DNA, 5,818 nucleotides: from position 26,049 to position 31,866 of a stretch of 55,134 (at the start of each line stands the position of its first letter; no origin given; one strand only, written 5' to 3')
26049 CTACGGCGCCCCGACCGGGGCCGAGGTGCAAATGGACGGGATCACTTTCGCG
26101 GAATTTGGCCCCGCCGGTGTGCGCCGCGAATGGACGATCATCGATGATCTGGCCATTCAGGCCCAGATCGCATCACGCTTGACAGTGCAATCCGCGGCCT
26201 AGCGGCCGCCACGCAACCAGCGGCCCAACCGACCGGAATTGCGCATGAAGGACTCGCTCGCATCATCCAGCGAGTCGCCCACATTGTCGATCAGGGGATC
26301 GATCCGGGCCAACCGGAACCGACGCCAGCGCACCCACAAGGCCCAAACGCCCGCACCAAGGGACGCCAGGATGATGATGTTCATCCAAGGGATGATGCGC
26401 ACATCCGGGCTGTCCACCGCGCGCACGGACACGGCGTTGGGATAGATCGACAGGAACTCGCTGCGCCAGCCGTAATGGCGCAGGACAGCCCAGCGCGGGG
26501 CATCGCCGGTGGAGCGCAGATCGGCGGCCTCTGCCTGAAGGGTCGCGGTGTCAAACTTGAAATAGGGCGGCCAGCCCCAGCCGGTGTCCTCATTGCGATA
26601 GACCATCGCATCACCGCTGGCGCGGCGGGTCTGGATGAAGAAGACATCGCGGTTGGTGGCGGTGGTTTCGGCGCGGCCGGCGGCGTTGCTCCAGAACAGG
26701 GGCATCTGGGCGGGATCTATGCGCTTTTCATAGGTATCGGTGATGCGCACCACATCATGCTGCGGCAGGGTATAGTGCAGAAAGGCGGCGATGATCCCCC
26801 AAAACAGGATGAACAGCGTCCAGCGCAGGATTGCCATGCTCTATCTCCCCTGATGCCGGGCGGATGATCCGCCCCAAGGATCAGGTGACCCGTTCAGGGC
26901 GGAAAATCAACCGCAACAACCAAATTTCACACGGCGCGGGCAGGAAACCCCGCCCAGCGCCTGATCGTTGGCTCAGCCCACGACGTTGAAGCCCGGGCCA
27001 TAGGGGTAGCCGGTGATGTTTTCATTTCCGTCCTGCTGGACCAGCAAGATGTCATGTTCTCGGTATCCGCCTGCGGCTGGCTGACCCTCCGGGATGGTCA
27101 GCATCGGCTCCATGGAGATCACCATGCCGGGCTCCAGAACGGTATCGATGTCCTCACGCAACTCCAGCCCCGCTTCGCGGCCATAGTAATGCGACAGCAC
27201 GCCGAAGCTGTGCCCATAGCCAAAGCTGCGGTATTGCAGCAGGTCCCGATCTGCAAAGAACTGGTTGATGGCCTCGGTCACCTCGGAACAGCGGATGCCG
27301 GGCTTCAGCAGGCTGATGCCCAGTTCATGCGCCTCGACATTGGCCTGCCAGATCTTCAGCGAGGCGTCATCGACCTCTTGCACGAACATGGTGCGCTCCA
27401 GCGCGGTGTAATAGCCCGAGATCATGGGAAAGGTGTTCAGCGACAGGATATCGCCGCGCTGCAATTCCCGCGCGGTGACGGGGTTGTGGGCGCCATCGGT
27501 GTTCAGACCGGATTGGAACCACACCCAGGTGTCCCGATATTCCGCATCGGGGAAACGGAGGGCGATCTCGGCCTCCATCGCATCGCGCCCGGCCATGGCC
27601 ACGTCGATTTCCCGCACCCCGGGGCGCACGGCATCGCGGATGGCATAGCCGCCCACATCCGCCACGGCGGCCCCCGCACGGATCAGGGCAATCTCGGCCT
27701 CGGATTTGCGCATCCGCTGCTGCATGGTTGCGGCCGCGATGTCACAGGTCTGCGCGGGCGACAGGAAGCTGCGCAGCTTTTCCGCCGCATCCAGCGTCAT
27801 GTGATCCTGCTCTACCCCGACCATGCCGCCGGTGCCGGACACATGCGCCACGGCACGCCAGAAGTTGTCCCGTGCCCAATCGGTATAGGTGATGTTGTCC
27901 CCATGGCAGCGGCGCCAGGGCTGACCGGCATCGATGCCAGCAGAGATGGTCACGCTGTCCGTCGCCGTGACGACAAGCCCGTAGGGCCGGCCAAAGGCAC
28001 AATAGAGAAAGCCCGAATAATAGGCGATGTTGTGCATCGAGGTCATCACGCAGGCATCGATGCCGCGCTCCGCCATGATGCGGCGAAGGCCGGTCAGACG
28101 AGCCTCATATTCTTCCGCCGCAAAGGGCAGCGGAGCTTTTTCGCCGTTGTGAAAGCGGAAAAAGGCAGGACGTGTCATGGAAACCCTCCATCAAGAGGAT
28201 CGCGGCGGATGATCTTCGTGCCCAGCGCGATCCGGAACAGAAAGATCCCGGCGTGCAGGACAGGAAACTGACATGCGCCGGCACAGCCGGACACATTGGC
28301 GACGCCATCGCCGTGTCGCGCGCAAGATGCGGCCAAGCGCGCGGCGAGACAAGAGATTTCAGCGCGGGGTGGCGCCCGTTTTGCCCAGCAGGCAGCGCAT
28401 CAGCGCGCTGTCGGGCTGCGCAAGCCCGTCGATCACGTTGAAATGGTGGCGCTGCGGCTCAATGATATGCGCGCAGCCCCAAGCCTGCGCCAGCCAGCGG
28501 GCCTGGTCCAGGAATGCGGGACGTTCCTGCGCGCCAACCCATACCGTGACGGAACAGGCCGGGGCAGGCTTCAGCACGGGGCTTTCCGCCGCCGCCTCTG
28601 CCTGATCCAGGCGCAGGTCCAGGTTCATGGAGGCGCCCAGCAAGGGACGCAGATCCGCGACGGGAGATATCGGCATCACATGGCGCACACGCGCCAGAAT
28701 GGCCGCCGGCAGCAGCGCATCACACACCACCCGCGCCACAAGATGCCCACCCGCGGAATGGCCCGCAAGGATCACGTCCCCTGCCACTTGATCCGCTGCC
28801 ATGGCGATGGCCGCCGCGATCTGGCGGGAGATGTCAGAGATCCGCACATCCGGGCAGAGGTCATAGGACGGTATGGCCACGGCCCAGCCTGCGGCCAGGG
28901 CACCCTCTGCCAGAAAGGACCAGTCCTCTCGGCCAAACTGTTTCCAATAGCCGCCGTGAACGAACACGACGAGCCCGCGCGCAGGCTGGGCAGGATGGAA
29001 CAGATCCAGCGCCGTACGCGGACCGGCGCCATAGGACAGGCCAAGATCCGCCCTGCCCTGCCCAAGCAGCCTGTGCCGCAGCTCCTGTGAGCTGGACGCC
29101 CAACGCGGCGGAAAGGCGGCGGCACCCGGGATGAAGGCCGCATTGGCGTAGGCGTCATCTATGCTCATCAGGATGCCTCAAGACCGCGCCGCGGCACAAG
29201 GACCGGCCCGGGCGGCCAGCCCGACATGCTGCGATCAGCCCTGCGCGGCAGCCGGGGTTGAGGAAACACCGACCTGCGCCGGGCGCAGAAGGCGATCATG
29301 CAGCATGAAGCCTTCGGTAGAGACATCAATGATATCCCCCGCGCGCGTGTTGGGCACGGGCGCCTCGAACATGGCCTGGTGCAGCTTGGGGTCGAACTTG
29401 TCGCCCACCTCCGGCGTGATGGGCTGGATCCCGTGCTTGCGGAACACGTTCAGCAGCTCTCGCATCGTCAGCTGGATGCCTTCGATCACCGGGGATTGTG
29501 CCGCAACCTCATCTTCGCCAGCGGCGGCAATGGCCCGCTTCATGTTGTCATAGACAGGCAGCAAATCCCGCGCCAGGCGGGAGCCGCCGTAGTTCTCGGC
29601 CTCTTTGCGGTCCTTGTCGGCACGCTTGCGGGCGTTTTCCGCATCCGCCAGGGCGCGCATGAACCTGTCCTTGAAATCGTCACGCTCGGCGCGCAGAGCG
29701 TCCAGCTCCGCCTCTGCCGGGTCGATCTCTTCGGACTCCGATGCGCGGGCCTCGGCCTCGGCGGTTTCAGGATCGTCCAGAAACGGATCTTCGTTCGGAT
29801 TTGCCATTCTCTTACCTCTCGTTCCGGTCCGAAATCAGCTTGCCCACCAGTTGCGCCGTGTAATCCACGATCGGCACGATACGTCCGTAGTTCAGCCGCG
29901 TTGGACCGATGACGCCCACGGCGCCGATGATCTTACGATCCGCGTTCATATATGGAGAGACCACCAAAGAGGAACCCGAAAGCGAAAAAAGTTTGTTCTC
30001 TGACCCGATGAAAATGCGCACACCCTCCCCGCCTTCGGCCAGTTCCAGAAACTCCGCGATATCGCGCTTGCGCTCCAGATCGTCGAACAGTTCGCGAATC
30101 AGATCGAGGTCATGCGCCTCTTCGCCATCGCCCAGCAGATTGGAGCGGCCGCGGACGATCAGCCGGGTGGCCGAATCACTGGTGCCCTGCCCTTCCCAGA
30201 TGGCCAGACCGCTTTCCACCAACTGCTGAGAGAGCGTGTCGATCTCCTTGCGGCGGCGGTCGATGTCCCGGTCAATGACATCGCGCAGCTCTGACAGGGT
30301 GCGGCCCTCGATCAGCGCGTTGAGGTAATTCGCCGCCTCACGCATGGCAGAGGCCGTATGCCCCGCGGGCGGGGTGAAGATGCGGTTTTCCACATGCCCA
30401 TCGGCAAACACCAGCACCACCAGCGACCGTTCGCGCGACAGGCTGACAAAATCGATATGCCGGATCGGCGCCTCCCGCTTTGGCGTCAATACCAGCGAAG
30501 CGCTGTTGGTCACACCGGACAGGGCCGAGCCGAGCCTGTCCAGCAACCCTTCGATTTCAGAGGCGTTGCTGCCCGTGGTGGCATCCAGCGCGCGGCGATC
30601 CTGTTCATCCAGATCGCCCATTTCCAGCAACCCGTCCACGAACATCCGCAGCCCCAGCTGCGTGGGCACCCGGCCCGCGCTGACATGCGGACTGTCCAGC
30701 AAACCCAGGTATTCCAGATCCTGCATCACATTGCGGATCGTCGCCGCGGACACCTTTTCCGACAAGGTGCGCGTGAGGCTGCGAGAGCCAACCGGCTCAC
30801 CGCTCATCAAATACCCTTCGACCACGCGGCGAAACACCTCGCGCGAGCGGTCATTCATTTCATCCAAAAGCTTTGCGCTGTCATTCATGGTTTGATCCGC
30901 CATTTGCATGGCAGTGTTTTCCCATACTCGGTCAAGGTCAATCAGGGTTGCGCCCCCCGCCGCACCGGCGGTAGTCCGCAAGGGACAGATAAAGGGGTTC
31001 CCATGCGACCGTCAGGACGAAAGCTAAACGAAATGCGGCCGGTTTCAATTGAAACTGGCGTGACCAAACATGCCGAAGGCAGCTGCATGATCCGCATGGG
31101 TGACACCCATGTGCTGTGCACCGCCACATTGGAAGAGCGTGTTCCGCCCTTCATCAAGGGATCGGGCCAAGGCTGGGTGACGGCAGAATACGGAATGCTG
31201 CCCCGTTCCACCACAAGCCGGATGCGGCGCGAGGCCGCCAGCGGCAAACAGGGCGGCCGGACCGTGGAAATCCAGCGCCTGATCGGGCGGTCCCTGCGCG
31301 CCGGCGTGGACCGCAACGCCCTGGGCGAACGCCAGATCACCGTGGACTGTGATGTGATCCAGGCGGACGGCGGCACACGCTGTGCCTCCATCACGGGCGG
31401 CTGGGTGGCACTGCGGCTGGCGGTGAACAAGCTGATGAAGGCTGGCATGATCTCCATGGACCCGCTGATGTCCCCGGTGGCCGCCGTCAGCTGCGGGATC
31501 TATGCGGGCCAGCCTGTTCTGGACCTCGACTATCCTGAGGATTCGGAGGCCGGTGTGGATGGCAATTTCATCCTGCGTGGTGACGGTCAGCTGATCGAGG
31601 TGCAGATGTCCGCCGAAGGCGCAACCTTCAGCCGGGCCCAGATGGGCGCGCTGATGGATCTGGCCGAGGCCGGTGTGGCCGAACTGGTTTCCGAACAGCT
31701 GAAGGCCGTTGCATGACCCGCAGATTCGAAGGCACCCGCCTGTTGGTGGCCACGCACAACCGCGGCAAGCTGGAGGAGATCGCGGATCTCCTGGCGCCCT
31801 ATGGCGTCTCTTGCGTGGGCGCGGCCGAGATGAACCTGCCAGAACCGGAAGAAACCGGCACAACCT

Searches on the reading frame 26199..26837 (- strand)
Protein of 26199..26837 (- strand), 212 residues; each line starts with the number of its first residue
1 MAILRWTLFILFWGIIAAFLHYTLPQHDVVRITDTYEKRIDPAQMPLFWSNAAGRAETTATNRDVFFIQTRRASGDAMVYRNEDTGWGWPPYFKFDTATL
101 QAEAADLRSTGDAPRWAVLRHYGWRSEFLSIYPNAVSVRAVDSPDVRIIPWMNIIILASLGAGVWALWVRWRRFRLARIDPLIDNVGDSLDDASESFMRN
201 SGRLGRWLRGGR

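Call 23: search_protein_families(library=pfam, proteins=[window:26199-26837:-], max_evalue=0.00001)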
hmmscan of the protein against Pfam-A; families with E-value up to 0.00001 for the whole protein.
window:26199-26837:- (212 aa): 1 family
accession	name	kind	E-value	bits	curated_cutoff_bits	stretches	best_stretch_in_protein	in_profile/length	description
PF07509.16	DUF1523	-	4.8e-69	231.7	23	1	5-175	5-176/176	Protein of unknown function (DUF1523)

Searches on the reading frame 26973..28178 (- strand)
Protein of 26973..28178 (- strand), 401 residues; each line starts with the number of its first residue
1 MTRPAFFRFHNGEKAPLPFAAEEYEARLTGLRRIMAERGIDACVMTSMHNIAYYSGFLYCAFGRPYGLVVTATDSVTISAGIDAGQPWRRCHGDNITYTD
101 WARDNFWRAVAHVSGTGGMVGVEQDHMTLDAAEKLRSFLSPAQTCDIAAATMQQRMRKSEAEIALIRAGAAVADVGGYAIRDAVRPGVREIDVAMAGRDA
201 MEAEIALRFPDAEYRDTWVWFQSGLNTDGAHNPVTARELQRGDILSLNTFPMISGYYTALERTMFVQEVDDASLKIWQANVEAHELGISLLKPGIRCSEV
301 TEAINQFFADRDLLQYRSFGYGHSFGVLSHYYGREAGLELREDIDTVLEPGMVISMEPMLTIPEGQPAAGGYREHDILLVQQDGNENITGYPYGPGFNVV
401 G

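Call 23: search_protein_families(library=pfam, proteins=[window:26973-28178:-], max_evalue=0.00001)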
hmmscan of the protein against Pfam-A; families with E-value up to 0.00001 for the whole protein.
window:26973-28178:- (401 aa): 2 families
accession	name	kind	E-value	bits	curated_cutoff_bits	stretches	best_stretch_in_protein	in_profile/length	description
PF00557.29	Peptidase_M24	-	2.8e-32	112.6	23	1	165-381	2-207/208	Metallopeptidase family M24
PF01321.24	Creatinase_N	-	3.6e-13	50.6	22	1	27-156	1-127/128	Creatinase/Prolidase N-terminal domain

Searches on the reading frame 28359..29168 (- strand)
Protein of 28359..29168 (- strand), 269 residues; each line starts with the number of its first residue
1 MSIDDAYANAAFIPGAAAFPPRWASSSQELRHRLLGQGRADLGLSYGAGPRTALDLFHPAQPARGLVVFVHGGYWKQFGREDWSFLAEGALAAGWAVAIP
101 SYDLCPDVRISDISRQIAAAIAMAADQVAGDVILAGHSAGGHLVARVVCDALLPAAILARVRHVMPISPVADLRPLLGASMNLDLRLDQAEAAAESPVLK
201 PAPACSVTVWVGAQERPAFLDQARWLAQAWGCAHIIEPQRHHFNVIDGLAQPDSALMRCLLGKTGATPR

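Call 23: search_protein_families(library=pfam, proteins=[window:28359-29168:-], max_evalue=0.00001)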
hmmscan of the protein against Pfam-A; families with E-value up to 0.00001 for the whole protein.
window:28359-29168:- (269 aa): 3 families
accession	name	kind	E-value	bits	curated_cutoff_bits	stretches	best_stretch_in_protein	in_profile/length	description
PF07859.19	Abhydrolase_3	-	1.1e-09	38.9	25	1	67-181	1-120/210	alpha/beta hydrolase fold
PF12697.13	Abhydrolase_6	-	5.8e-08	34.1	26.3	1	67-231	1-141/217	Alpha/beta hydrolase family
PF20434.5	BD-FAE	-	7.3e-06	26.1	26.8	0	54-145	1-104/215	BD-FAE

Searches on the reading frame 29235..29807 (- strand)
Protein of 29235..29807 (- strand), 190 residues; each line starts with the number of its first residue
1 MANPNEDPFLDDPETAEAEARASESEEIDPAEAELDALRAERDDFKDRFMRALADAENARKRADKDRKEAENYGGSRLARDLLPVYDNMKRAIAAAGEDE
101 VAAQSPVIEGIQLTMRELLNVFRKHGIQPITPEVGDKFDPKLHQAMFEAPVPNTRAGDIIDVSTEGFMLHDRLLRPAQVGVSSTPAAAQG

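Call 23: search_protein_families(library=pfam, proteins=[window:29235-29807:-], max_evalue=0.00001)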
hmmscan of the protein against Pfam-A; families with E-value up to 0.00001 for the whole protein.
window:29235-29807:- (190 aa): 1 family
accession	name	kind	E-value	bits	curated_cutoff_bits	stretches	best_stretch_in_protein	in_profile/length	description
PF01025.24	GrpE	-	1.8e-50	171.3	25.8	1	20-182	5-164/165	GrpE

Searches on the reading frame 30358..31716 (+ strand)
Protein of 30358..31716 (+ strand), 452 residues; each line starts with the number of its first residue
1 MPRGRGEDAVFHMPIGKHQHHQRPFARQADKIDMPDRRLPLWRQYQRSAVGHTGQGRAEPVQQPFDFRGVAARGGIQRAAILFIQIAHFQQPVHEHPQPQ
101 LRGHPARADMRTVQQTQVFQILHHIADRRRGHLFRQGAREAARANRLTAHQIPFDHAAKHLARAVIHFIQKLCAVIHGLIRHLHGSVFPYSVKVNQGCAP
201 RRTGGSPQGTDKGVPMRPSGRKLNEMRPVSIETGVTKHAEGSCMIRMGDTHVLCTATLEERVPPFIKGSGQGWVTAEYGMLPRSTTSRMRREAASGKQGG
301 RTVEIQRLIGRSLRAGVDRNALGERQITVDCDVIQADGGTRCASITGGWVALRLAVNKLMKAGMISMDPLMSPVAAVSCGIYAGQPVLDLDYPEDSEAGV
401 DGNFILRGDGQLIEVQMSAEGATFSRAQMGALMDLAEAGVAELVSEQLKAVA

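Call 23: search_protein_families(library=pfam, proteins=[window:30358-31716:+], max_evalue=0.00001)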
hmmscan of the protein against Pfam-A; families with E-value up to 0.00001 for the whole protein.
window:30358-31716:+ (452 aa): 2 families
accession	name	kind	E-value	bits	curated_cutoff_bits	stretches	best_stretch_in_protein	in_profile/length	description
PF01138.27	RNase_PH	-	4.1e-29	102.1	25.5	1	225-355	1-127/130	3' exoribonuclease family, domain 1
PF03725.20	RNase_PH_C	-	4e-10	40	20.8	1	373-438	2-66/67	3' exoribonuclease family, domain 2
